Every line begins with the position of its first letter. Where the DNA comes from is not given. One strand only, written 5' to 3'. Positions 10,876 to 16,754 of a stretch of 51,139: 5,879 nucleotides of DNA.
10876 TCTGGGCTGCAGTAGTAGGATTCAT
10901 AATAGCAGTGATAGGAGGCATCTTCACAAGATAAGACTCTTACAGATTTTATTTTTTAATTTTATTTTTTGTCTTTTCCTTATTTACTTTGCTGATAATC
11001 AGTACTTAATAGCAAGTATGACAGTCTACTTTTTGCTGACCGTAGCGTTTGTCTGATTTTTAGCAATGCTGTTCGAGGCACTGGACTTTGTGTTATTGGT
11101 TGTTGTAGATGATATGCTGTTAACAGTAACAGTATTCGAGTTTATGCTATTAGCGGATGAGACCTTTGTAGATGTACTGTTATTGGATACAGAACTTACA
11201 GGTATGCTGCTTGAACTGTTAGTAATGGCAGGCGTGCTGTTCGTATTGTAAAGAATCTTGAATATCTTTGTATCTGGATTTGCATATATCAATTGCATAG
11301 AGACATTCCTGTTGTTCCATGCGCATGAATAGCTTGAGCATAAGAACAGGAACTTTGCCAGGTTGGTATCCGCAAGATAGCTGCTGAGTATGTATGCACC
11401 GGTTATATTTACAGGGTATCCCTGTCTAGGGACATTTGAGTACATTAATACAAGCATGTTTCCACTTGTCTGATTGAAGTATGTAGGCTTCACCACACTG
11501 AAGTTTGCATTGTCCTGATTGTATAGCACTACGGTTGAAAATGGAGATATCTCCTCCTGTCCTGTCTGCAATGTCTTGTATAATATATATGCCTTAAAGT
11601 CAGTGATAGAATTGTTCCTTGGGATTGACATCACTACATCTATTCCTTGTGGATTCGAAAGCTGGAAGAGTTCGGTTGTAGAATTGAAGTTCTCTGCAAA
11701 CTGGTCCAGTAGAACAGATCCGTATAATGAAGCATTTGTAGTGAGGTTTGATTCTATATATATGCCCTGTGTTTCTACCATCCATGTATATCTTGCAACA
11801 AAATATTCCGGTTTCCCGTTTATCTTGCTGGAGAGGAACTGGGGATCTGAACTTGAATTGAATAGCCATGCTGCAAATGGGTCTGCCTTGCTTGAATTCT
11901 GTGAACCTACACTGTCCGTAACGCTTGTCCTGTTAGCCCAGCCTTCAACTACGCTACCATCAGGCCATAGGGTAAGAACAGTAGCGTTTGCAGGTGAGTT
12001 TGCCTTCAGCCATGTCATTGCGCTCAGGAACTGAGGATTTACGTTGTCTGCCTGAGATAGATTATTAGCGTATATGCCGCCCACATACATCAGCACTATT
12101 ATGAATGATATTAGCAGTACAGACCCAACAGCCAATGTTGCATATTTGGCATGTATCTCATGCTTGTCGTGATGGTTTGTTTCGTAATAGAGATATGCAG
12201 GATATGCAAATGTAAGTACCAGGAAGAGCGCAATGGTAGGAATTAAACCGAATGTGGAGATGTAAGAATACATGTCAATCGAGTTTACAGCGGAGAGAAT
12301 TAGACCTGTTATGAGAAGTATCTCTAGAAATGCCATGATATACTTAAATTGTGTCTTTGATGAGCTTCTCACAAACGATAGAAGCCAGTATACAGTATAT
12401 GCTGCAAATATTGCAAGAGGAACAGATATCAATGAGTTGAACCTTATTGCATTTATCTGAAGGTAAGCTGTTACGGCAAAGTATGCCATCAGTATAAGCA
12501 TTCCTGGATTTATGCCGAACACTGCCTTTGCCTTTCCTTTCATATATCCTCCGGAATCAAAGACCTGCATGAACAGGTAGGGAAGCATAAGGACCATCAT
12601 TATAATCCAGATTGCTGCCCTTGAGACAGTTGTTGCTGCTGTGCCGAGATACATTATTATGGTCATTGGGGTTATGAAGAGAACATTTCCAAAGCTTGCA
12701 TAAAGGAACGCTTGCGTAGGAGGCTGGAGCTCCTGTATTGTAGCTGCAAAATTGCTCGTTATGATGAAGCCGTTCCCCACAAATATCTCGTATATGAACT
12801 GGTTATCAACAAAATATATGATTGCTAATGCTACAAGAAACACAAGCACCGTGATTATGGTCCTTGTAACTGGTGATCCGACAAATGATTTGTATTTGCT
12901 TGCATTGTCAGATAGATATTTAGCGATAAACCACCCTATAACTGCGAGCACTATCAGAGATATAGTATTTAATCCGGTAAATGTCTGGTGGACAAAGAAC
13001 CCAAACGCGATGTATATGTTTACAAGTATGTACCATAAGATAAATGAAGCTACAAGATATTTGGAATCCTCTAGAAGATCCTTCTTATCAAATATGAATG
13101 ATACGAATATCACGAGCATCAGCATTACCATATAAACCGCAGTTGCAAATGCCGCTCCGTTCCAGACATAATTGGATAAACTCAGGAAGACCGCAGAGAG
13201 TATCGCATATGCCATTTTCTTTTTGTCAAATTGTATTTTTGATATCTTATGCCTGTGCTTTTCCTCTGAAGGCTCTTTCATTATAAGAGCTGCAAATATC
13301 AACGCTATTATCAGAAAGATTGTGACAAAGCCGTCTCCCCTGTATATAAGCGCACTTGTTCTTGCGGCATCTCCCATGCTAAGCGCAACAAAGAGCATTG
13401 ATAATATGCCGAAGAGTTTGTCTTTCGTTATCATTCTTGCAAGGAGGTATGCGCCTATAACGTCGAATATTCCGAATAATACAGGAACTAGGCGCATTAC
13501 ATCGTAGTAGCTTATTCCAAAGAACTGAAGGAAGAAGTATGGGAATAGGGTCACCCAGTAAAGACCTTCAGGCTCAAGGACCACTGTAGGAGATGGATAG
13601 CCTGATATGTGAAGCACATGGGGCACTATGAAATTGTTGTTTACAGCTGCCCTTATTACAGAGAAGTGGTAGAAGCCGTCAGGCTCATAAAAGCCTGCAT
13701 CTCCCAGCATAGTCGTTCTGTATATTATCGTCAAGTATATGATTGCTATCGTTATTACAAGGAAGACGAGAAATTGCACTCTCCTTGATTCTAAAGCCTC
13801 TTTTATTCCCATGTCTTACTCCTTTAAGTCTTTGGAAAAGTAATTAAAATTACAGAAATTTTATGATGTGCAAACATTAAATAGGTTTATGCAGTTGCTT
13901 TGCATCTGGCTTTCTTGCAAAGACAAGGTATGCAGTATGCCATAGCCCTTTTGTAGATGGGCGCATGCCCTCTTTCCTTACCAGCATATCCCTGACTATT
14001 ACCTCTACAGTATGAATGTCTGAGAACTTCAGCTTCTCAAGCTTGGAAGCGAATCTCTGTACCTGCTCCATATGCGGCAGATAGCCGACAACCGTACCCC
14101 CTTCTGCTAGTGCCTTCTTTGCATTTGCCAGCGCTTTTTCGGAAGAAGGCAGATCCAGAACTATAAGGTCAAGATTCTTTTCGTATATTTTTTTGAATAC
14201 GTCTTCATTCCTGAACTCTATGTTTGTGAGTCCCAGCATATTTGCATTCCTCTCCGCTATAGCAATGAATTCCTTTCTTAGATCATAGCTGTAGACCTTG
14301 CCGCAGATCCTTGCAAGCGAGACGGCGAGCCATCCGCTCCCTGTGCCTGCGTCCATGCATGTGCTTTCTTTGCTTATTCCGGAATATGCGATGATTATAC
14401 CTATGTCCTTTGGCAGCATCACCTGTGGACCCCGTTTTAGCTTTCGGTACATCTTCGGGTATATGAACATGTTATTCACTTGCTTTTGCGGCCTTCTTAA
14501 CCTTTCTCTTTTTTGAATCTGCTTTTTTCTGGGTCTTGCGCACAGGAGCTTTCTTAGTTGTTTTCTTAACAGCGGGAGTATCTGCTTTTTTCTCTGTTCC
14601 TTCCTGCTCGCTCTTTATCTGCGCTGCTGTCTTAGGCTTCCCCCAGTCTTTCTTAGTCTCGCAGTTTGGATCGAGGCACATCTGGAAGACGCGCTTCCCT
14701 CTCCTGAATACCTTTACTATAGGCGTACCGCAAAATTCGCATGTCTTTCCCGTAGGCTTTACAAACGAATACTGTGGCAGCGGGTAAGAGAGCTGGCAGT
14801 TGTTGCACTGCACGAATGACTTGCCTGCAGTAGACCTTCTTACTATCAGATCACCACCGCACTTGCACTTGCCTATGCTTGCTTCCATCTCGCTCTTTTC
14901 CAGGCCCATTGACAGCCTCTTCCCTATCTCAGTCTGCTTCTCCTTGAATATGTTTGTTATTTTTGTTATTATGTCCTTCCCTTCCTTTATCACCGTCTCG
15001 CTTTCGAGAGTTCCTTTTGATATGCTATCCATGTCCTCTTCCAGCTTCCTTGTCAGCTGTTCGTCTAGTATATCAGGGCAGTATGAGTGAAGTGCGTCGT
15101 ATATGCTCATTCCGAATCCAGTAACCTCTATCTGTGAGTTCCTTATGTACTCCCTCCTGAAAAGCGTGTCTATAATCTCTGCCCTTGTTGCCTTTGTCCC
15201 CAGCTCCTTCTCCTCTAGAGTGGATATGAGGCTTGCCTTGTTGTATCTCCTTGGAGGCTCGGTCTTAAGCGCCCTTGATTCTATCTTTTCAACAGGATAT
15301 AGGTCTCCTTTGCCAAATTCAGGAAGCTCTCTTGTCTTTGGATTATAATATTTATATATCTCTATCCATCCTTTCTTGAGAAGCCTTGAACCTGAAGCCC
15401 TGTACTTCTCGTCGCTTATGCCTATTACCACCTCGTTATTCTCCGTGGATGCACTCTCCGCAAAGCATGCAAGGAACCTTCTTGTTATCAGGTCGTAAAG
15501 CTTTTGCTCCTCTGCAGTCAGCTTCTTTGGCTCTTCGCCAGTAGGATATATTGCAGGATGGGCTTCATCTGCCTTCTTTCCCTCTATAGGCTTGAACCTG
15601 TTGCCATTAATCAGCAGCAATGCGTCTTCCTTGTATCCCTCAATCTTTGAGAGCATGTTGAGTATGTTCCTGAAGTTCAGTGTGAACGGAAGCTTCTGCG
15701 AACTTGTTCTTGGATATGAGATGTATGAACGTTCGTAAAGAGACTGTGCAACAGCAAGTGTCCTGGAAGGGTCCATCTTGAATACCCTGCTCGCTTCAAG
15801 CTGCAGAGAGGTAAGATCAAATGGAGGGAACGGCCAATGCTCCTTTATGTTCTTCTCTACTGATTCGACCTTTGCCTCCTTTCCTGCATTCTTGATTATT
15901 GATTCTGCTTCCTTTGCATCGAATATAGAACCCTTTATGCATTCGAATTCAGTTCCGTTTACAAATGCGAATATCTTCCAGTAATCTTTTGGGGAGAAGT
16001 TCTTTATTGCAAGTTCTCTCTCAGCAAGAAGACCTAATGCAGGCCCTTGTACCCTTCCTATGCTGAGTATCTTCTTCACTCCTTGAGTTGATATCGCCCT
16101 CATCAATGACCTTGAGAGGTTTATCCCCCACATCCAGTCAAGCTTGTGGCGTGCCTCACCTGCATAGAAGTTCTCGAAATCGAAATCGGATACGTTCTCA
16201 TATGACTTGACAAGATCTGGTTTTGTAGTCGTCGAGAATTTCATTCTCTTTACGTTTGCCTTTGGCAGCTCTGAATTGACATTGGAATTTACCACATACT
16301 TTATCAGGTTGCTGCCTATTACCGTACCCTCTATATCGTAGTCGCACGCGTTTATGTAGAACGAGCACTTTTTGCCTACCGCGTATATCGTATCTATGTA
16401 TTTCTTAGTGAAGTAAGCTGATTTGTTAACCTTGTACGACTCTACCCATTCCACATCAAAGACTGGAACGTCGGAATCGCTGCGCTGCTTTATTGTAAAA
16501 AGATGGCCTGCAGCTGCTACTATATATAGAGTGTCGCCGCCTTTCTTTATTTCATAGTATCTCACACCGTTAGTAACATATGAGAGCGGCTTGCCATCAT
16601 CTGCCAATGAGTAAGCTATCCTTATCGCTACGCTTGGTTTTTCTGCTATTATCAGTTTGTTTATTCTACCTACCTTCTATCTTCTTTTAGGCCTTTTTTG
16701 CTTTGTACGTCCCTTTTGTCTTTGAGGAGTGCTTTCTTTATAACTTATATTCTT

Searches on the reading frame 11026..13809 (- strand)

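Call 74: search_protein_families(library=pfam, proteins=[window:11026-13809:-], max_evalue=0.00001)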
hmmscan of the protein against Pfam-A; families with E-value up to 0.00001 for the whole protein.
window:11026-13809:- (927 aa): 1 family
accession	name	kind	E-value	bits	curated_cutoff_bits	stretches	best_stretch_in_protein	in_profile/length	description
PF02516.20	STT3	-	1.7e-07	31.5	24.5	1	16-406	3-379/405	Oligosaccharyl transferase STT3, N-terminal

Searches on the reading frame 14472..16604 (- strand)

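Call 74: search_protein_families(library=pfam, proteins=[window:14472-16604:-], max_evalue=0.00001)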
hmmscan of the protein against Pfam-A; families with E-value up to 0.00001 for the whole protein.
window:14472-16604:- (710 aa): 1 family
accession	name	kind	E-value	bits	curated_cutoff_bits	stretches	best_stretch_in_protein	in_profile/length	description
PF01131.25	Topoisom_bac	-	6e-121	404.7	35.1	1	142-540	3-411/411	DNA topoisomerase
